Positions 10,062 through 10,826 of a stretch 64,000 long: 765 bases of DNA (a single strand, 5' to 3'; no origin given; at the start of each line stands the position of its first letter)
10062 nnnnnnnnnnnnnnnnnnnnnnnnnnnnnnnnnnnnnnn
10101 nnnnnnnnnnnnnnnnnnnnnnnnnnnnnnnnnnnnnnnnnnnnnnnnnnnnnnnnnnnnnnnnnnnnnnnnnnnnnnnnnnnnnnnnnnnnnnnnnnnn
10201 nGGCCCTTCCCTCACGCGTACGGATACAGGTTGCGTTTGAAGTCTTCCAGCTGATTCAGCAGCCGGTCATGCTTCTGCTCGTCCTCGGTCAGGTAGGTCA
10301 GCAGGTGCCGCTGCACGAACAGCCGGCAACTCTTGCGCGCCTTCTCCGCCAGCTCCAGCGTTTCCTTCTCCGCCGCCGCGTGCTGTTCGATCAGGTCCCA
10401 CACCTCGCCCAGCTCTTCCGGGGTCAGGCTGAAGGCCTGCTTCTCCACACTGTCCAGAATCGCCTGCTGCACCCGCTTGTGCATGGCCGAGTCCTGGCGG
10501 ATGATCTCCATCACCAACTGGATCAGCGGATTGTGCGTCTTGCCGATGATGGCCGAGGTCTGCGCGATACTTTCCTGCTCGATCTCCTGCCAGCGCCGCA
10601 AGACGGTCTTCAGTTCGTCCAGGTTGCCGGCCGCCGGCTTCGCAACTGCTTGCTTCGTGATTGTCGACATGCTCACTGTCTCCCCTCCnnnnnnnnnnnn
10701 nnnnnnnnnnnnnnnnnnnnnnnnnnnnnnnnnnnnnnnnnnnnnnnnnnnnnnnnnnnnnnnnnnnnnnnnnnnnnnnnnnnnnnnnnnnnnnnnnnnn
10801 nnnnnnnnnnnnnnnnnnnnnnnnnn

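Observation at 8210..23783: Compact dsrAB-x-dsrL-dsrC / aprBA-qmoABC-sat island with ambiguous pathway direction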

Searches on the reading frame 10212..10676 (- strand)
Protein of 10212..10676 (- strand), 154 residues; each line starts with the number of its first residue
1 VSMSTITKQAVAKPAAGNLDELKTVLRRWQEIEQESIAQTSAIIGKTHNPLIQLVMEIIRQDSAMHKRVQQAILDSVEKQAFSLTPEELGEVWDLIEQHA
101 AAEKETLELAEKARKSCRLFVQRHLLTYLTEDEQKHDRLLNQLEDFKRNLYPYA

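Call 3: search_protein_families(library=ncbifam, proteins=[window:10212-10676:-])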
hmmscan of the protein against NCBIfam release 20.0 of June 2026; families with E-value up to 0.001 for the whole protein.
window:10212-10676:- (154 aa): 0 families

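Call 4: search_protein_families(library=pfam, proteins=[window:10212-10676:-])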
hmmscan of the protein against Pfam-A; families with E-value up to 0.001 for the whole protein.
window:10212-10676:- (154 aa): 0 families

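Call 45: search_protein_families(library=pfam, proteins=[window:10212-10670:-], max_evalue=0.05)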
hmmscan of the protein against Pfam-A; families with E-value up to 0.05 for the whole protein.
window:10212-10670:- (152 aa): 4 families
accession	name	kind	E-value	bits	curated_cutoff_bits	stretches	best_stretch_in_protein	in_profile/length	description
PF10944.13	DUF2630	-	0.018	16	27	1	50-103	6-60/80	Protein of unknown function (DUF2630)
PF05099.18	TerB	-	0.026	15.2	24.4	1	49-127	4-81/118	Tellurite resistance protein TerB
PF23162.1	AEP_C962R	-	0.026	15.1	23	0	76-120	8-51/190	C962R protein N-terminal AEP domain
PF02915.23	Rubrerythrin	-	0.033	15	22.8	1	68-141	66-136/137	Rubrerythrin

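Call 56: find_homologous_proteins(query=window:10212-10670:-, max_evalue=0.001)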
Query window:10212-10670:- (152 aa): 617 proteins with E <= 0.001 among 732 candidates; the best 120 are listed.
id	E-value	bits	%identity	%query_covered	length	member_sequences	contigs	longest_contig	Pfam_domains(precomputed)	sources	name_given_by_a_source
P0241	3.5e-87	307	95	100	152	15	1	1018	-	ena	-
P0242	5.5e-87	307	95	100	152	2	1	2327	-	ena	-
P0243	5.4e-79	281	88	100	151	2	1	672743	-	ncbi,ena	-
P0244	1.8e-78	279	88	100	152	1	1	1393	-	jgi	jgi:hypothetical protein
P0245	1.1e-77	277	87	100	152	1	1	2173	-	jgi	jgi:uncharacterized tellurite resistance protein B-like protein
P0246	8.4e-75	267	89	95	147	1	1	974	-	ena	-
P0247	1.1e-74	267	85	95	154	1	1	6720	-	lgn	-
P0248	1.6e-74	266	89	92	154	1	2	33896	-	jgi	jgi:hypothetical protein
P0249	3.4e-74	265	88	95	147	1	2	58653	-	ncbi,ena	-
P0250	3.7e-74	265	87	94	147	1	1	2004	-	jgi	jgi:uncharacterized tellurite resistance protein B-like protein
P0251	1.6e-73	263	88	95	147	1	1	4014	-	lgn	-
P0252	1.3e-72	260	86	92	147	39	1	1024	-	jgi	jgi:uncharacterized tellurite resistance protein B-like protein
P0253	1.5e-72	260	85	92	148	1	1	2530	-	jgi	jgi:hypothetical protein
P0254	1.8e-72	260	85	92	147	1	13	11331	-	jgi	jgi:hypothetical protein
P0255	1.8e-72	260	85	92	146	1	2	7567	-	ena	-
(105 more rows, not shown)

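Call 63: predict_structure(alignment_id=A3)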
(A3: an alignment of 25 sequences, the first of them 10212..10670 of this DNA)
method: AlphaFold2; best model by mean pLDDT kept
length: 152 residues; sequences in the alignment: 25
mean_pLDDT: 83.8   pTM: 0.68
mean pLDDT of the five models: 83.8, 83.8, 82.5, 81.7, 73.7
residues with pLDDT >= 90: 72; 70-90: 55; 50-70: 11; < 50: 14
segments of 3 or more residues with pLDDT < 50: 1-12
pLDDT, mean of each block of 10 residues (from residue 1): 41 70 96 98 96 95 93 78 77 89 91 90 90 87 73 48
secondary structure, 60 per line:
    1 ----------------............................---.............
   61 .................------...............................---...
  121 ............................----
elements in order: H17-44 H48-77 H84-114 H118-148

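Call 66: fold_search(model_id=the predicted structure, library=pdb)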
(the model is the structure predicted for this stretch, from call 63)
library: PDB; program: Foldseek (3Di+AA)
matches with E <= 10: 399; with E <= 0.001: 0
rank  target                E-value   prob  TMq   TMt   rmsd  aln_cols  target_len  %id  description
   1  5fej_A                4.5e-02  0.99  0.36  0.39  19.5       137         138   12  CopM in the Cu(I)-bound form (released 2016-09-07)
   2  6n63                  4.8e-02  1.00  0.40  0.43   9.2       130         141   12  Crystal structure of an Iron binding protein (released 2019-07-17)
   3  9u78_A                7.2e-02  0.99  0.34  0.44   7.5       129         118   22  Single Chain Protein of De Novo Designed Helix Bundles-4EH2 with KDPV Loop (released 2025-04-09)
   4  5fej_B                7.6e-02  0.98  0.36  0.39  19.5       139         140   11  CopM in the Cu(I)-bound form (released 2016-09-07)
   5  4etr_A                8.6e-02  0.99  0.37  0.46  20.1       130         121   15  X-ray structure of PA2169 from Pseudomonas aeruginosa (released 2013-01-09)
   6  5ffe_B                9.6e-02  0.97  0.36  0.40  19.9       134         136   11  CopM in the Ag-bound form (by soaking) (released 2016-09-07)
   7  4etr_B                1.0e-01  0.99  0.38  0.47  19.8       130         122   15  X-ray structure of PA2169 from Pseudomonas aeruginosa (released 2013-01-09)
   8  5ffc_B                1.3e-01  0.97  0.35  0.40  19.9       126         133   10  CopM in the Cu(II)-bound form (released 2016-09-07)
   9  5ffa                  1.3e-01  0.96  0.36  0.40  19.9       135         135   10  CopM (with an N-terminal His-tag) in the apo form (released 2016-09-07)
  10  2qf9_B                1.5e-01  0.96  0.35  0.33  17.9       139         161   14  Crystal structure of putative secreted protein DUF305 from Streptomyces coelicolor (released 2007-07-17)
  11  5ffd                  1.8e-01  0.93  0.36  0.40  19.6       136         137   11  CopM in the Ag-bound form (by co-crystallization) (released 2016-09-07)
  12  9qq4_A                1.8e-01  0.77  0.32  0.35  18.2       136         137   13  Mini-bacterioferritin from Candidatus Methanoperedens species BLZ2 as isolated form at 1.07-A resolution (released 2026-04-01)
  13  5ffc_A                1.9e-01  0.91  0.35  0.36  19.1       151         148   10  CopM in the Cu(II)-bound form (released 2016-09-07)
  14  7x9x_B                1.9e-01  0.69  0.30  0.32  20.2       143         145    8  Thermotoga Maritima ferritin variant-Tm-E(G40E) with Zn (released 2023-02-15)
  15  2qf9_A                2.2e-01  0.89  0.32  0.30  18.5       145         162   14  Crystal structure of putative secreted protein DUF305 from Streptomyces coelicolor (released 2007-07-17)
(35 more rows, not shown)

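Call 81: search_solved_structures(query=A3, max_evalue=10)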
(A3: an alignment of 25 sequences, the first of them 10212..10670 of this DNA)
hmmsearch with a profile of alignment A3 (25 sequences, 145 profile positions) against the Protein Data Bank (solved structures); distinct sequences matched with E-value up to 10: 6.
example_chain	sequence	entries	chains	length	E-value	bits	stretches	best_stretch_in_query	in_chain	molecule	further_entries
2hz8_A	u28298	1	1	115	0.15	15.1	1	81-132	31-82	De novo designed diiron protein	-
9j9w_B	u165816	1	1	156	0.26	14.3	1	46-110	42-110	TseN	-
4v6w_Ck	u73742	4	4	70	0.34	13.9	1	77-134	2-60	60S ribosomal protein L38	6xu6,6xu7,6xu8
6uz7_Bk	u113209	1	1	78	0.55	13.2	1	78-134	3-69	KLLA0C18216p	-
5it7_kk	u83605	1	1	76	0.77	12.8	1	79-134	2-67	KLLA0C18216p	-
7reu_A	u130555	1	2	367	1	12.4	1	22-72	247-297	3-deoxy-D-arabino-heptulosonate-7-phosphate (DAHP) synthase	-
